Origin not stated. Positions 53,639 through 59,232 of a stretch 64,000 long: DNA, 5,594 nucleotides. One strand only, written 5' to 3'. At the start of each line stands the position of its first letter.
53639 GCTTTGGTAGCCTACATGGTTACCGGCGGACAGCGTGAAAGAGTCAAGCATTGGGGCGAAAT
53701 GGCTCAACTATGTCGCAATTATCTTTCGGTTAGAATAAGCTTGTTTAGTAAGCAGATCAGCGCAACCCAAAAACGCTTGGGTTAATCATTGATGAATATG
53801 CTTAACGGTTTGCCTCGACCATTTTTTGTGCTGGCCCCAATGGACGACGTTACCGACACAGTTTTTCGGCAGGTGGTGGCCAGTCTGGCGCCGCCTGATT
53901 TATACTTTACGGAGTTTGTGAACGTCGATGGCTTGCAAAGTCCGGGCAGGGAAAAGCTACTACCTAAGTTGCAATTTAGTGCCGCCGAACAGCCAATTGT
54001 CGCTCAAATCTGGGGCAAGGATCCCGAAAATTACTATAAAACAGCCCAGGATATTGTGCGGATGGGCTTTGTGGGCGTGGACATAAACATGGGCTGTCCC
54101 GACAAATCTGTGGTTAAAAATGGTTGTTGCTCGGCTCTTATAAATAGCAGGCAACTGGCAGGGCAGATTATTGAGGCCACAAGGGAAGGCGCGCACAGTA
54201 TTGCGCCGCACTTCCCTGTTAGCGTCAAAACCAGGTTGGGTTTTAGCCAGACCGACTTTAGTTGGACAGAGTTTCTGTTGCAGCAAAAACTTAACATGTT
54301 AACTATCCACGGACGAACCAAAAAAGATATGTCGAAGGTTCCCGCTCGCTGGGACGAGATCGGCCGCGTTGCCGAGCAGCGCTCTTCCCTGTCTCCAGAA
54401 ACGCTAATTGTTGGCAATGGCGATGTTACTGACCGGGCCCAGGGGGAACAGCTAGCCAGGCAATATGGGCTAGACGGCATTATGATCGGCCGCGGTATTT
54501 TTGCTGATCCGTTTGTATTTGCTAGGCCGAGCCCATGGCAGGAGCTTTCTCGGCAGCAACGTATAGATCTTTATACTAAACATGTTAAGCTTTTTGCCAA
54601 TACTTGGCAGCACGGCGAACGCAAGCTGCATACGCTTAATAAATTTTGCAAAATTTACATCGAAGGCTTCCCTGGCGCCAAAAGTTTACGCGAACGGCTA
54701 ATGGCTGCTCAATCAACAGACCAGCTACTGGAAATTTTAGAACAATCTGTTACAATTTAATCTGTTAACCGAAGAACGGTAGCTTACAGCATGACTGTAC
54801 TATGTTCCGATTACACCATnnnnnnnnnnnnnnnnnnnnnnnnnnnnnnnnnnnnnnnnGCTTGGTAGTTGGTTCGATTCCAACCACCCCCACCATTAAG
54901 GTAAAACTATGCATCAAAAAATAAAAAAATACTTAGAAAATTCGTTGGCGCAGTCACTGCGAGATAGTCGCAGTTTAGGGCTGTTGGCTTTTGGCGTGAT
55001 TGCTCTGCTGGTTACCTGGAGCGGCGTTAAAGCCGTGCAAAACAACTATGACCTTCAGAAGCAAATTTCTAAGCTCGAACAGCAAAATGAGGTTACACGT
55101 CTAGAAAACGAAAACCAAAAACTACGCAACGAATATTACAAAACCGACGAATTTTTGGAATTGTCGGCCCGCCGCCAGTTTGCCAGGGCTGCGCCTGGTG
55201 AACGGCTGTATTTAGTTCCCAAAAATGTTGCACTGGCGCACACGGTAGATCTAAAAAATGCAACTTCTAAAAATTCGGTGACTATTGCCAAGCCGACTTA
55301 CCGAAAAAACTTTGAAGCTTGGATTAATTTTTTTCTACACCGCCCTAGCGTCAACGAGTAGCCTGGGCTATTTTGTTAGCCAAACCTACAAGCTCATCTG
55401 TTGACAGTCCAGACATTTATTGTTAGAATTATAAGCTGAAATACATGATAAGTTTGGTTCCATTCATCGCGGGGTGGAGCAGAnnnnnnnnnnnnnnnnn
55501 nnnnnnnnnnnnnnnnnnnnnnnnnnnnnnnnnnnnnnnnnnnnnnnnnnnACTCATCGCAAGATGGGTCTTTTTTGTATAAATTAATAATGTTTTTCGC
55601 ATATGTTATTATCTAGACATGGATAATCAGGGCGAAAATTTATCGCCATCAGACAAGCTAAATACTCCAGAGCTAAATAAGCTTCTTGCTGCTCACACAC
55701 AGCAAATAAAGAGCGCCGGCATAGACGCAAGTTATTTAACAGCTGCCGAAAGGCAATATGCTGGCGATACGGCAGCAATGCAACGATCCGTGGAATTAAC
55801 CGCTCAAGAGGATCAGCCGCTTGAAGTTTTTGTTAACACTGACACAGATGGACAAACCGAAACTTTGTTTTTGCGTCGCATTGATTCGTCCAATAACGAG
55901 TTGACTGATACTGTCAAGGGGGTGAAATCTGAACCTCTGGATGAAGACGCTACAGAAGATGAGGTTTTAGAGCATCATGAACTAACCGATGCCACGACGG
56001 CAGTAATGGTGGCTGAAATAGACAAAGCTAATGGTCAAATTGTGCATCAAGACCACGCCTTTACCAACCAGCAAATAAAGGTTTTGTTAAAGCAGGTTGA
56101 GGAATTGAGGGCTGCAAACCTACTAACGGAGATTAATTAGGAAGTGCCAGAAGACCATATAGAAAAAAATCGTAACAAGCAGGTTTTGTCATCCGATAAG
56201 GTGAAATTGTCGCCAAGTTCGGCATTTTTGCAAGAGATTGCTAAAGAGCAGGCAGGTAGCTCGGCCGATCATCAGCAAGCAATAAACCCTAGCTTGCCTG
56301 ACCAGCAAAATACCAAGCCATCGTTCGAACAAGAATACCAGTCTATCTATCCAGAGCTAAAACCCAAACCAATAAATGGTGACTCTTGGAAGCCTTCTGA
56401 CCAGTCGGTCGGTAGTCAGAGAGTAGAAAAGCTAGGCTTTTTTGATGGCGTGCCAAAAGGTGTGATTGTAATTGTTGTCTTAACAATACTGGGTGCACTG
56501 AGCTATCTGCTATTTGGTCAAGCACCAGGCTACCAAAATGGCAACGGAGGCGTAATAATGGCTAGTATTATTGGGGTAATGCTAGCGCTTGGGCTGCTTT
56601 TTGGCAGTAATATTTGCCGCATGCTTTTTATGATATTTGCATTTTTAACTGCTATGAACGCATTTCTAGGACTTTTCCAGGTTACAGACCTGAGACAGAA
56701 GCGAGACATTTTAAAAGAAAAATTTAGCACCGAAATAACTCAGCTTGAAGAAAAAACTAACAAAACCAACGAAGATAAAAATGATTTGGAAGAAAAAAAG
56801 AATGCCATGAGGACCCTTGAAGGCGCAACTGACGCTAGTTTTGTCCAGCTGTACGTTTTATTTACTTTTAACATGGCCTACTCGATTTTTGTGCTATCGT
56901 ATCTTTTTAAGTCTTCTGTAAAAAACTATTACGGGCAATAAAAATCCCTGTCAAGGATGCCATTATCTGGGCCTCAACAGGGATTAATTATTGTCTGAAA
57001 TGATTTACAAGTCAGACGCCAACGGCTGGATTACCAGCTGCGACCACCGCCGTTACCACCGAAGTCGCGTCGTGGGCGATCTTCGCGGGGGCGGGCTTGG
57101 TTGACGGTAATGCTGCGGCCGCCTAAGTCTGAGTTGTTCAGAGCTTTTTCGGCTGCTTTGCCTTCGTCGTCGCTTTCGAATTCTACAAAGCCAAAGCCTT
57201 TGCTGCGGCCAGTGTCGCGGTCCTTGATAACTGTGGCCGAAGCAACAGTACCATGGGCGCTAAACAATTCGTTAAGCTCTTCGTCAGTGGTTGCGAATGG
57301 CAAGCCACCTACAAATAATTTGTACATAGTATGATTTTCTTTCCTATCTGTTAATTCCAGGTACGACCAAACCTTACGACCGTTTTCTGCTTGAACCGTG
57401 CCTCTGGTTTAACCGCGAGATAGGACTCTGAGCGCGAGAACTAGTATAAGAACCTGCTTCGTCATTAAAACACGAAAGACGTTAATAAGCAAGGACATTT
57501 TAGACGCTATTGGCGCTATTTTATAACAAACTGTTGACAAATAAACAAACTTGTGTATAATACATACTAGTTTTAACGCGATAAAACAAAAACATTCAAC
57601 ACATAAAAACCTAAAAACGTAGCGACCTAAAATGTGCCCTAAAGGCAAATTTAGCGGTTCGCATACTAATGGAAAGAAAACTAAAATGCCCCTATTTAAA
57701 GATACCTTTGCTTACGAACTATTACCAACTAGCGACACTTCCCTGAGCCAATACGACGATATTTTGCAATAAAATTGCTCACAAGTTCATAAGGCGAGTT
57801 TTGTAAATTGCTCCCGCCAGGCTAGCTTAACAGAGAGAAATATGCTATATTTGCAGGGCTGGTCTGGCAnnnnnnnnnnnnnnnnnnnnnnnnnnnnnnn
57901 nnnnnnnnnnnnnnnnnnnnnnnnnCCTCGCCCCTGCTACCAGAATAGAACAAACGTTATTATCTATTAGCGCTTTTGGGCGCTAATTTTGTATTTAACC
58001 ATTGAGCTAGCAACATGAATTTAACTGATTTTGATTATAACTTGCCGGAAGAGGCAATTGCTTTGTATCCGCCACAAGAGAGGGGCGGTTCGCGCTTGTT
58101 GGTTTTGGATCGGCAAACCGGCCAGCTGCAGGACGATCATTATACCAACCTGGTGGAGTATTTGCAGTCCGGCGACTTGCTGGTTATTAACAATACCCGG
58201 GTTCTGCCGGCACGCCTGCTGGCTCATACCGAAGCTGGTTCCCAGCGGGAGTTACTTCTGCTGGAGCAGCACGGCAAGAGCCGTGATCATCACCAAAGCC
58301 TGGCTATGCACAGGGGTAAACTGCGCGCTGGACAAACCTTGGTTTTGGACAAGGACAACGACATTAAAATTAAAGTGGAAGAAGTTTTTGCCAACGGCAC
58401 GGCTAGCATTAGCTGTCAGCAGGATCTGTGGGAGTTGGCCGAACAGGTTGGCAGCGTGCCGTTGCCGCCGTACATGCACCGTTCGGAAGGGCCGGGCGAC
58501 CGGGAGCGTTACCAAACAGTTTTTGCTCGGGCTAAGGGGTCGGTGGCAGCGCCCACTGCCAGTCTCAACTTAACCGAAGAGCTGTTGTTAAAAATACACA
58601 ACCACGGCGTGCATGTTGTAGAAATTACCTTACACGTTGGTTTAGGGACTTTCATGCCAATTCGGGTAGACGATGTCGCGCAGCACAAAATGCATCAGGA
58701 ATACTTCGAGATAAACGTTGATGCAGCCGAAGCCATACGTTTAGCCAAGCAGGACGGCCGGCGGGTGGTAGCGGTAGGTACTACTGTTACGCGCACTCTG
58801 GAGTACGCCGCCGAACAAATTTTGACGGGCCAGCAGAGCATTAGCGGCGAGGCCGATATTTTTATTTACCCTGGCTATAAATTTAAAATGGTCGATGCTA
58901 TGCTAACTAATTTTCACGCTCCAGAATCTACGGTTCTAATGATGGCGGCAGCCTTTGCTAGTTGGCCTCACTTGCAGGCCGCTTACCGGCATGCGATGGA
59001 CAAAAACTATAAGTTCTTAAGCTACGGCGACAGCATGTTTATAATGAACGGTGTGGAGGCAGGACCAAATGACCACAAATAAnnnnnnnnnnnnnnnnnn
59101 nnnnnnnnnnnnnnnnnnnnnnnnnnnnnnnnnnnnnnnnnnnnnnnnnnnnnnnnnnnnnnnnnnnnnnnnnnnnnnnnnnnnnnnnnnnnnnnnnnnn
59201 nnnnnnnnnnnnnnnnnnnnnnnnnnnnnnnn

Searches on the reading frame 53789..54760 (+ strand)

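Call 42: search_protein_families(library=pfam, proteins=[window:53789-54760:+], max_evalue=0.001)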
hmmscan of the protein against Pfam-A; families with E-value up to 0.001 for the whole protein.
window:53789-54760:+ (323 aa): 1 family
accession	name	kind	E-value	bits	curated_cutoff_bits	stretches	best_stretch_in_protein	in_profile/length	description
PF01207.24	Dus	-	1.2e-51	176.2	20.4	1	15-319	2-304/311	Dihydrouridine synthase (Dus)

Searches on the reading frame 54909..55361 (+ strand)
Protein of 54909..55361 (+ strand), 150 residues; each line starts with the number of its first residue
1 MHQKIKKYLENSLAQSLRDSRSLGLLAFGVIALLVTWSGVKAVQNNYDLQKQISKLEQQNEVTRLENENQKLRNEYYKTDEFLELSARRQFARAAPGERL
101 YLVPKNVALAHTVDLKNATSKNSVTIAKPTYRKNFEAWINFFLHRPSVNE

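Call 82: search_protein_families(library=pfam, proteins=[window:54909-55361:+], max_evalue=0.01)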
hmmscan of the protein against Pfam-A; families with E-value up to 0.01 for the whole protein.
window:54909-55361:+ (150 aa): 1 family
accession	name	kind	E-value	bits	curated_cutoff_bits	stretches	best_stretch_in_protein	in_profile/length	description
PF04977.20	DivIC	-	1.7e-09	37.8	28.9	1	30-105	3-79/80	Septum formation initiator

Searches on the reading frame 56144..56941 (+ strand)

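Call 82: search_protein_families(library=pfam, proteins=[window:56144-56941:+], max_evalue=0.01)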
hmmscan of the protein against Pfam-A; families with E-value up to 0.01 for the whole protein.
window:56144-56941:+ (265 aa): 1 family
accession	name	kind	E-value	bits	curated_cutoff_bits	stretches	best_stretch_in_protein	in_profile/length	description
PF12811.12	BaxI_1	-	0.00042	20.4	26.2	1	90-170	20-89/233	Bax inhibitor 1 like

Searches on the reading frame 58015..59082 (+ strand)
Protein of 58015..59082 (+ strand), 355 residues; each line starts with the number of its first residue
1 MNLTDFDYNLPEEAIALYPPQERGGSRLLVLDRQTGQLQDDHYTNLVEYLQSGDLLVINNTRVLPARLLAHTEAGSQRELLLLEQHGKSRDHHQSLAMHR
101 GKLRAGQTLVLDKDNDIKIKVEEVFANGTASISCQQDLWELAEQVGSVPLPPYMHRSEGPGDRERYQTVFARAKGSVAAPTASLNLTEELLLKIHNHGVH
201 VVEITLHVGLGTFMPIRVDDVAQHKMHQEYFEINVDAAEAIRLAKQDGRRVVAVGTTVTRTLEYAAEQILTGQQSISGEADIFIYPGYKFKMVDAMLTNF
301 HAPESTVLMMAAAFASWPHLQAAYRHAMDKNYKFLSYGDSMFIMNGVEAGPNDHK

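Call 42: search_protein_families(library=pfam, proteins=[window:58015-59082:+], max_evalue=0.001)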
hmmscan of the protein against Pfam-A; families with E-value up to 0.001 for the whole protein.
window:58015-59082:+ (355 aa): 1 family
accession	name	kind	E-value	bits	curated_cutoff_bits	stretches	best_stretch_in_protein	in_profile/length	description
PF02547.20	Queuosine_synth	-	2.2e-120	402.1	25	1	4-343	2-322/322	Queuosine biosynthesis protein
